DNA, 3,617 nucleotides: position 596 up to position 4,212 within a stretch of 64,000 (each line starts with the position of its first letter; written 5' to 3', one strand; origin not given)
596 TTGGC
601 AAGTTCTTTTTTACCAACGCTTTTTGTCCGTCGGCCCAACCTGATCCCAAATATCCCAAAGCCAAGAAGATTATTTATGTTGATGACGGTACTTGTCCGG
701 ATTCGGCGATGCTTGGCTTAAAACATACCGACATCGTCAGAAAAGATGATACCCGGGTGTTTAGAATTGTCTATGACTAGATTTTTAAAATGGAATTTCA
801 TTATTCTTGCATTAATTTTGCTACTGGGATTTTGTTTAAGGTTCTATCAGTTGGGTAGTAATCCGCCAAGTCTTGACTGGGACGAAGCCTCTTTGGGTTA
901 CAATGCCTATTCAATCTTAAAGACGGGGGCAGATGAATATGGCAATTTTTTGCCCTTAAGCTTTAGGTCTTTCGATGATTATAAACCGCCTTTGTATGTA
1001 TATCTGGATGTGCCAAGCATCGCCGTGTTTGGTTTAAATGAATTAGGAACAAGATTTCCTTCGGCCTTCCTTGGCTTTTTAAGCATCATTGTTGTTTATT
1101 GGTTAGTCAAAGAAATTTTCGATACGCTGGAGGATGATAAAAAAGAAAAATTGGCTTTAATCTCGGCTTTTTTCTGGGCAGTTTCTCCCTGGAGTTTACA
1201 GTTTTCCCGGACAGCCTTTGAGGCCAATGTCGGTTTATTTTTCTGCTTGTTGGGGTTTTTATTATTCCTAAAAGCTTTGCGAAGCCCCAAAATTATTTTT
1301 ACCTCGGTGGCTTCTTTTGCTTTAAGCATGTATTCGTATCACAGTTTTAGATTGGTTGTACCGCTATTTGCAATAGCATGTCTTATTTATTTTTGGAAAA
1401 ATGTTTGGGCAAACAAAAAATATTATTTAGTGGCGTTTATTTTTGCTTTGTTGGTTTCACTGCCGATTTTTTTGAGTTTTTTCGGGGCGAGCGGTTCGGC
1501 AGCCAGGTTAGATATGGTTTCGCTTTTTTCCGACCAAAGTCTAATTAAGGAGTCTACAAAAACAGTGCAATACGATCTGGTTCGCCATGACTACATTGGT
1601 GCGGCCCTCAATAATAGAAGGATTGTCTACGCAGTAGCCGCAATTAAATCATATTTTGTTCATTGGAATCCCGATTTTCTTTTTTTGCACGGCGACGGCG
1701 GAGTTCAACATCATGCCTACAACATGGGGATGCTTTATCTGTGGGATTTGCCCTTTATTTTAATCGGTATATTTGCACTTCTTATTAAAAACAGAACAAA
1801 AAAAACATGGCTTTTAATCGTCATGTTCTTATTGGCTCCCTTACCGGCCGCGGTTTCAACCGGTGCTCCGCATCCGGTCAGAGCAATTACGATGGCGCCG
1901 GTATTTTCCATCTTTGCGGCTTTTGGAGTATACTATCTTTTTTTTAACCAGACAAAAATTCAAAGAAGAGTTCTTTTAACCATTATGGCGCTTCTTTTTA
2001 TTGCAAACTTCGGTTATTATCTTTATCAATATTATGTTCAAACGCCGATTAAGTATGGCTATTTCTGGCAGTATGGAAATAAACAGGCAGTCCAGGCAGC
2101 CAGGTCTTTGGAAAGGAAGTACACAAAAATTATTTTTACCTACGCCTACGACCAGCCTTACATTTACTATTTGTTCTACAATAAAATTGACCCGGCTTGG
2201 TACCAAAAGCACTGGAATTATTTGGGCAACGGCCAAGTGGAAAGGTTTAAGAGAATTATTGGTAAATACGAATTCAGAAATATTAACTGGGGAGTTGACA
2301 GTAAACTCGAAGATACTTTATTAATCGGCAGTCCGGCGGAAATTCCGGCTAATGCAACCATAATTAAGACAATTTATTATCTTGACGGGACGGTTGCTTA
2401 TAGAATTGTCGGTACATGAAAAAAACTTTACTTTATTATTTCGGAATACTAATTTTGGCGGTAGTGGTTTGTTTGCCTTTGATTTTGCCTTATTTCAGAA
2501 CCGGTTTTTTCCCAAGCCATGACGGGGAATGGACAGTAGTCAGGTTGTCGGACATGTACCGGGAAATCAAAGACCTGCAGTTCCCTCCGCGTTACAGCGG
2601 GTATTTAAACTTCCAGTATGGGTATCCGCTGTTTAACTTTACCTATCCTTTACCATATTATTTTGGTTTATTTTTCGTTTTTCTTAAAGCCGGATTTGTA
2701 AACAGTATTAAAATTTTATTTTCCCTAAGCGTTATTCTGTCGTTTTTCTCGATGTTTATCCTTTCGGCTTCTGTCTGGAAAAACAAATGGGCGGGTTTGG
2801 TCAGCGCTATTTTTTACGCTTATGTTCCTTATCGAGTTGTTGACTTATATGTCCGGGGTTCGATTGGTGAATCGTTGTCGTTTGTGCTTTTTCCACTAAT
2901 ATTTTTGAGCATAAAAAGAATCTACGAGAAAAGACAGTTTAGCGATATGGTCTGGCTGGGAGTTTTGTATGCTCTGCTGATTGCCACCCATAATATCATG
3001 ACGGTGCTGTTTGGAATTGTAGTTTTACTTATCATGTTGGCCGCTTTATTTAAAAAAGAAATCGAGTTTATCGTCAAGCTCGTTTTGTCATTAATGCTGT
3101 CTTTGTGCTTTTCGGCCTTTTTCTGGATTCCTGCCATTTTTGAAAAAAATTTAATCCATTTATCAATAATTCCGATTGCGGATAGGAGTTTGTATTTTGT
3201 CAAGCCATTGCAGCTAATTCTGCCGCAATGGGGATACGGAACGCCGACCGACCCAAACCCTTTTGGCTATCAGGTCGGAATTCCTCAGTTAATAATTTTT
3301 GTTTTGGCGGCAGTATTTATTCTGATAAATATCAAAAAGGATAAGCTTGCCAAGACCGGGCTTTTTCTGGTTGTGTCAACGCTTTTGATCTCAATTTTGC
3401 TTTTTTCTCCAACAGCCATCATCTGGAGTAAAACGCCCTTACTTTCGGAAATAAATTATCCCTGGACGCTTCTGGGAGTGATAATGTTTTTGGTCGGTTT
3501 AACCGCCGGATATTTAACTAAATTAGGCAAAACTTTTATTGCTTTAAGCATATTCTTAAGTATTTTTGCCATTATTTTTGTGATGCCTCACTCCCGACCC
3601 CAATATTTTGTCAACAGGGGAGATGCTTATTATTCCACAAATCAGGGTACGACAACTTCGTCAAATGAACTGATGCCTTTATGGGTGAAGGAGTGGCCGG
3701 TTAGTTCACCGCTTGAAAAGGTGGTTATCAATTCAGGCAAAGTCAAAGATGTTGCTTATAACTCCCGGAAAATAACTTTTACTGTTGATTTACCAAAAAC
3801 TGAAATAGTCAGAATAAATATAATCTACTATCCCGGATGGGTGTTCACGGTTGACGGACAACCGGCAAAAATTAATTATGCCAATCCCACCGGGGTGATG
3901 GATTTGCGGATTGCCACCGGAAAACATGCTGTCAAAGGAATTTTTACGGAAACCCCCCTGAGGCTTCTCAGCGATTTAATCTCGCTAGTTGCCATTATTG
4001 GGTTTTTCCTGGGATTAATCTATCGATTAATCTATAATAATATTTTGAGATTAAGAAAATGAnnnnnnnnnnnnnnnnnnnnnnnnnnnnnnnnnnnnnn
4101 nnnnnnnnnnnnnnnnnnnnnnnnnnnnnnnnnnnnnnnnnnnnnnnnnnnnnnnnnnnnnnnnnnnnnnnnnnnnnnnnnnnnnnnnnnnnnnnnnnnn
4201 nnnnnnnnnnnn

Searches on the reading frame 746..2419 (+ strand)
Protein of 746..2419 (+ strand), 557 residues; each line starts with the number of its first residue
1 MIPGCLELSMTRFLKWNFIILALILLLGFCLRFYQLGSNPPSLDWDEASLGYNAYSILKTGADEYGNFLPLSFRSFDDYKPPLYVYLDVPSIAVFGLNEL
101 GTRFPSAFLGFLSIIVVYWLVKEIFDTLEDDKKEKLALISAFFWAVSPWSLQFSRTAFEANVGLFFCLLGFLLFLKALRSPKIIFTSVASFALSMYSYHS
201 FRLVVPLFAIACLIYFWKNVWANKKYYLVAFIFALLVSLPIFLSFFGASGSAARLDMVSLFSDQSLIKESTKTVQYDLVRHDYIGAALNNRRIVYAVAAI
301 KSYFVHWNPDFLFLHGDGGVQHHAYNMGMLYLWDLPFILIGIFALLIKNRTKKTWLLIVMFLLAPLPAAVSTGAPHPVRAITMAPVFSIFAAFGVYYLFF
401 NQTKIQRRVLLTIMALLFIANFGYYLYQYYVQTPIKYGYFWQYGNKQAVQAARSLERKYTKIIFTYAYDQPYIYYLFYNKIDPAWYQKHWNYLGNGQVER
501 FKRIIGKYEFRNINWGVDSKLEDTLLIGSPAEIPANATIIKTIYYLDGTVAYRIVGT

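Call 29: search_protein_families(library=pfam, proteins=[window:746-2419:+], max_evalue=5)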
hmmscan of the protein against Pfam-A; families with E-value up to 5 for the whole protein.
window:746-2419:+ (557 aa): 1 family
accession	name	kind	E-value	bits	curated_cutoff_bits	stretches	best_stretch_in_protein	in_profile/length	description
PF13231.12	PMT_2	-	4.3e-11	43.7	26.1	1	80-238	2-155/160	Dolichyl-phosphate-mannose-protein mannosyltransferase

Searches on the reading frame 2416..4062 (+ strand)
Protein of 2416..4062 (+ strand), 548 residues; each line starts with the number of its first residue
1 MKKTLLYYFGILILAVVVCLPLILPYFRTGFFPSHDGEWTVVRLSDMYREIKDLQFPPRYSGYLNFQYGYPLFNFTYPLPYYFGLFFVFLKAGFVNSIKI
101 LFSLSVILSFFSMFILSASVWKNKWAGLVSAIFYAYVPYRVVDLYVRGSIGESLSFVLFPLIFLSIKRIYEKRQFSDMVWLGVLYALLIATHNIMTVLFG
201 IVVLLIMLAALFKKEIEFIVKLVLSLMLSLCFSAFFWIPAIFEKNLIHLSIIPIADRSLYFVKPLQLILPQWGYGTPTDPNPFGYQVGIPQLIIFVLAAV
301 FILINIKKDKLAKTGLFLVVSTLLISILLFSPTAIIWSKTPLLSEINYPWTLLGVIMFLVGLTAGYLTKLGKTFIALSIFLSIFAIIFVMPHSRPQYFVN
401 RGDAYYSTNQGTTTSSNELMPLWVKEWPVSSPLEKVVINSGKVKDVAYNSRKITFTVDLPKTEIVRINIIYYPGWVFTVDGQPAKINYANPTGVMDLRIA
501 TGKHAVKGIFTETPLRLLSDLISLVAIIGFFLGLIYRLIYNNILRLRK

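Call 29: search_protein_families(library=pfam, proteins=[window:2416-4062:+], max_evalue=5)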
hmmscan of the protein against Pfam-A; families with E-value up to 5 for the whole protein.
window:2416-4062:+ (548 aa): 2 families
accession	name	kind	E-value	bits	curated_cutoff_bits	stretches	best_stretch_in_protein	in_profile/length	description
PF10131.15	PTPS_related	-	0.00033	19.7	26.4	1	77-390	5-307/621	6-pyruvoyl-tetrahydropterin synthase related domain; membrane protein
PF11847.13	GT-C_AftD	-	0.62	8.4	26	1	101-240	78-214/661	Alpha-(1->3)-arabinofuranosyltransferase, N-terminal GT-C domain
